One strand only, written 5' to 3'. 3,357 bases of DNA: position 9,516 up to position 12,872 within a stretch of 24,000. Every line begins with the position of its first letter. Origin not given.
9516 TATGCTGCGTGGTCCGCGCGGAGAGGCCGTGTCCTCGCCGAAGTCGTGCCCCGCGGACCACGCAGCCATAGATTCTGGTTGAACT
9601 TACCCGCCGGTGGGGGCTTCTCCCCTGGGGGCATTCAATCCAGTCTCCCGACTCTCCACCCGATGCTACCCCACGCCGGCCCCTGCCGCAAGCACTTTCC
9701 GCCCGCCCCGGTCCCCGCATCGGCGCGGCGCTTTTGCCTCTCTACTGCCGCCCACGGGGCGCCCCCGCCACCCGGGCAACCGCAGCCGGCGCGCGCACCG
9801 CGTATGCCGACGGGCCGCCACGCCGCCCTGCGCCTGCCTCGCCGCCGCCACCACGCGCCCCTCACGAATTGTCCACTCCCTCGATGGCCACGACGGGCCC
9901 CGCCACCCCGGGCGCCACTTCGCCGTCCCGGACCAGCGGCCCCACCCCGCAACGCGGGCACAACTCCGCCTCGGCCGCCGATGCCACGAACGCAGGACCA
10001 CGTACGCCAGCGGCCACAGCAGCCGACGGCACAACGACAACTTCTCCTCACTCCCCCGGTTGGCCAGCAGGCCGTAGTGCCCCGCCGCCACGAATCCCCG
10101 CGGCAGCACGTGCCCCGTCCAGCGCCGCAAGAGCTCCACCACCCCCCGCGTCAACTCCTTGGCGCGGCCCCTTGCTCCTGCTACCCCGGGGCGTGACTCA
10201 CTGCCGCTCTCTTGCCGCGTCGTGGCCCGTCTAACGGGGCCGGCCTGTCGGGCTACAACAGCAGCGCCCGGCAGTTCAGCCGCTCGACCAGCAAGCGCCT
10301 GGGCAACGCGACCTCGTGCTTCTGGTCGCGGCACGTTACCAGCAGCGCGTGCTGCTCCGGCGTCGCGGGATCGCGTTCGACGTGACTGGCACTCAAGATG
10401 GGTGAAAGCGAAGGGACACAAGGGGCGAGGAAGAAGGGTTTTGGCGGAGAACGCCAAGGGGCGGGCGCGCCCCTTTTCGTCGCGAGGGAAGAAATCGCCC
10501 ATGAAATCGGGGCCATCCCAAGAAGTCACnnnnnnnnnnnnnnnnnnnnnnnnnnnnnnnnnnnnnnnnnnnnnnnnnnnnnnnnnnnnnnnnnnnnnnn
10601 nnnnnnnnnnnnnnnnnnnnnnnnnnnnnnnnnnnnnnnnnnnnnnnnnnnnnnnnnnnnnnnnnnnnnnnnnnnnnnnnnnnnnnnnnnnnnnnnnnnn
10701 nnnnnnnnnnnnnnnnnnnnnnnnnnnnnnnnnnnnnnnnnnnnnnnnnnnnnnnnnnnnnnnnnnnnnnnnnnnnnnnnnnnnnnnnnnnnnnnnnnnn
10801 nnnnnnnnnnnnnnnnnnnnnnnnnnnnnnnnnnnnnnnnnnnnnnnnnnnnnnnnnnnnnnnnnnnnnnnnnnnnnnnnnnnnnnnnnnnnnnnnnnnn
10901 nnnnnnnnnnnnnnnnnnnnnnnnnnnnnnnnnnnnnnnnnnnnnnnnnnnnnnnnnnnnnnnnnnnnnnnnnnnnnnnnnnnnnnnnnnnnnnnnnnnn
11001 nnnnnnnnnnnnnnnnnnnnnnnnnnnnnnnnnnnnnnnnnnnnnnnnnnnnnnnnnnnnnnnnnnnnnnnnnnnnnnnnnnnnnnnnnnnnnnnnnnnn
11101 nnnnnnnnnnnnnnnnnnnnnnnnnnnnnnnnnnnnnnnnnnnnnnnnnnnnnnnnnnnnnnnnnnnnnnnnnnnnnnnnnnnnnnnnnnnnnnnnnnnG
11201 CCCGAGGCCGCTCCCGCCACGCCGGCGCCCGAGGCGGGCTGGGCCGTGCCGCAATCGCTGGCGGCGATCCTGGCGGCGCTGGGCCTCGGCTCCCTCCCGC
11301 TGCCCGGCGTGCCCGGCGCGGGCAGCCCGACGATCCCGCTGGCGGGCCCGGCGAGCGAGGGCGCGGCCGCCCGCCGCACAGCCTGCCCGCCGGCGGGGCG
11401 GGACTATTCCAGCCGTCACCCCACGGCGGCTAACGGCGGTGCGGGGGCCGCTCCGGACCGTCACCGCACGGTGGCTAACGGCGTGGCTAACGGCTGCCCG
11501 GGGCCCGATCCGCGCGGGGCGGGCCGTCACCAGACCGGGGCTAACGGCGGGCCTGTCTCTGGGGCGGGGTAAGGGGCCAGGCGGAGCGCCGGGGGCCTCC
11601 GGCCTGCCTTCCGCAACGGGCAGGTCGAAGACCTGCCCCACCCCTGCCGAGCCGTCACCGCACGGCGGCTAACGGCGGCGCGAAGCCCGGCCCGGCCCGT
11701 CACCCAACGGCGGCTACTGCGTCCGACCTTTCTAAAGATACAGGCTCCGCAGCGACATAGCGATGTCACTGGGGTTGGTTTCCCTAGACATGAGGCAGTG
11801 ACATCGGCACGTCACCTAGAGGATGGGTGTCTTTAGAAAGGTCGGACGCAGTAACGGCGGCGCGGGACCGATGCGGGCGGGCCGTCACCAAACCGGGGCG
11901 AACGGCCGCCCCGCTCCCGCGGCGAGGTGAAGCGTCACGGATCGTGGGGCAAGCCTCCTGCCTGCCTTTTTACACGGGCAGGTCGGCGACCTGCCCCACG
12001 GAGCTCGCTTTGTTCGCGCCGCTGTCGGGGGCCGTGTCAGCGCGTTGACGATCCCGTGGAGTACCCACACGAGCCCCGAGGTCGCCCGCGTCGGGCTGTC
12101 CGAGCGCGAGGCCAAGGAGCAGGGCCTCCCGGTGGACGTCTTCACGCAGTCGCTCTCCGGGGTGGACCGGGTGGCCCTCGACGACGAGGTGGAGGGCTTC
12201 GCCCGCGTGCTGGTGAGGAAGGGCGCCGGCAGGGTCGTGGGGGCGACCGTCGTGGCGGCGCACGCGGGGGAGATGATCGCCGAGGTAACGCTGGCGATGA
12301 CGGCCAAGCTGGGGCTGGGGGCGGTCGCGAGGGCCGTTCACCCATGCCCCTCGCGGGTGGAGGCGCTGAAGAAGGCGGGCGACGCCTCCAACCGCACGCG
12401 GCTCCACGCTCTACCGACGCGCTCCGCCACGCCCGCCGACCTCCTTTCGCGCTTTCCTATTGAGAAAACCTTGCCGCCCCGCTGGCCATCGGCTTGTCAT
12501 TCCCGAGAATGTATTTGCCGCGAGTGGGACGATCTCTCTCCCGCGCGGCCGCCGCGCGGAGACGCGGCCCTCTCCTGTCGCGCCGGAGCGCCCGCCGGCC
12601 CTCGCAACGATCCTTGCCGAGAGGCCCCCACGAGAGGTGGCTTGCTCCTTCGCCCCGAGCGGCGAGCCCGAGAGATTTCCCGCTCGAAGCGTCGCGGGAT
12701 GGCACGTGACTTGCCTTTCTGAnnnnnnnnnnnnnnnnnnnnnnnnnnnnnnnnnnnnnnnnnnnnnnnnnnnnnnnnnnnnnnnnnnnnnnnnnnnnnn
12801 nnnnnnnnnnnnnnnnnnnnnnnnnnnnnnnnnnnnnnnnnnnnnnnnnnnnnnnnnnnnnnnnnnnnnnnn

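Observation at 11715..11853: MITE caught in the act: 135-bp element with 22-bp TIRs and a TA duplication, with an internal empty-site reference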

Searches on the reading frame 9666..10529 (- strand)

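Call 27: search_protein_families(library=pfam, proteins=[window:9666-10529:-], max_evalue=0.01)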
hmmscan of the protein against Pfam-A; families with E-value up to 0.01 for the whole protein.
window:9666-10529:- (287 aa): 1 family
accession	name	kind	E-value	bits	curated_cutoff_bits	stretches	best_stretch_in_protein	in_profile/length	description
PF04986.18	Y2_Tnp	-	0.00045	20.7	20.9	1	120-158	141-179/183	Putative transposase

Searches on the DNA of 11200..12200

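Call 43: search_rna_families(source=window, start=11200, end=12200, threshold=evalue, max_evalue=1)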
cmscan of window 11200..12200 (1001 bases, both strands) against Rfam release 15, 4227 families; matches with E-value up to 1: 1.
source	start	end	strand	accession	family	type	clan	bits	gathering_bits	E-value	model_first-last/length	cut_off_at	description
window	11615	11680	-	RF02875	AS-pc01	Gene; antisense;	-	22.8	79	0.2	1-99/99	no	Antisense to pHK01_035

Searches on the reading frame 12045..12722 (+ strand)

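Call 27: search_protein_families(library=pfam, proteins=[window:12045-12722:+], max_evalue=0.01)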
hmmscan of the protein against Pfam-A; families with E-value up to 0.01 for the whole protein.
window:12045-12722:+ (225 aa): 1 family
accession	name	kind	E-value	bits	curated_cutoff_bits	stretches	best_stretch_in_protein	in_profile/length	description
PF02852.28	Pyr_redox_dim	-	7.3e-26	91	25.3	1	3-111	1-109/110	Pyridine nucleotide-disulphide oxidoreductase, dimerisation domain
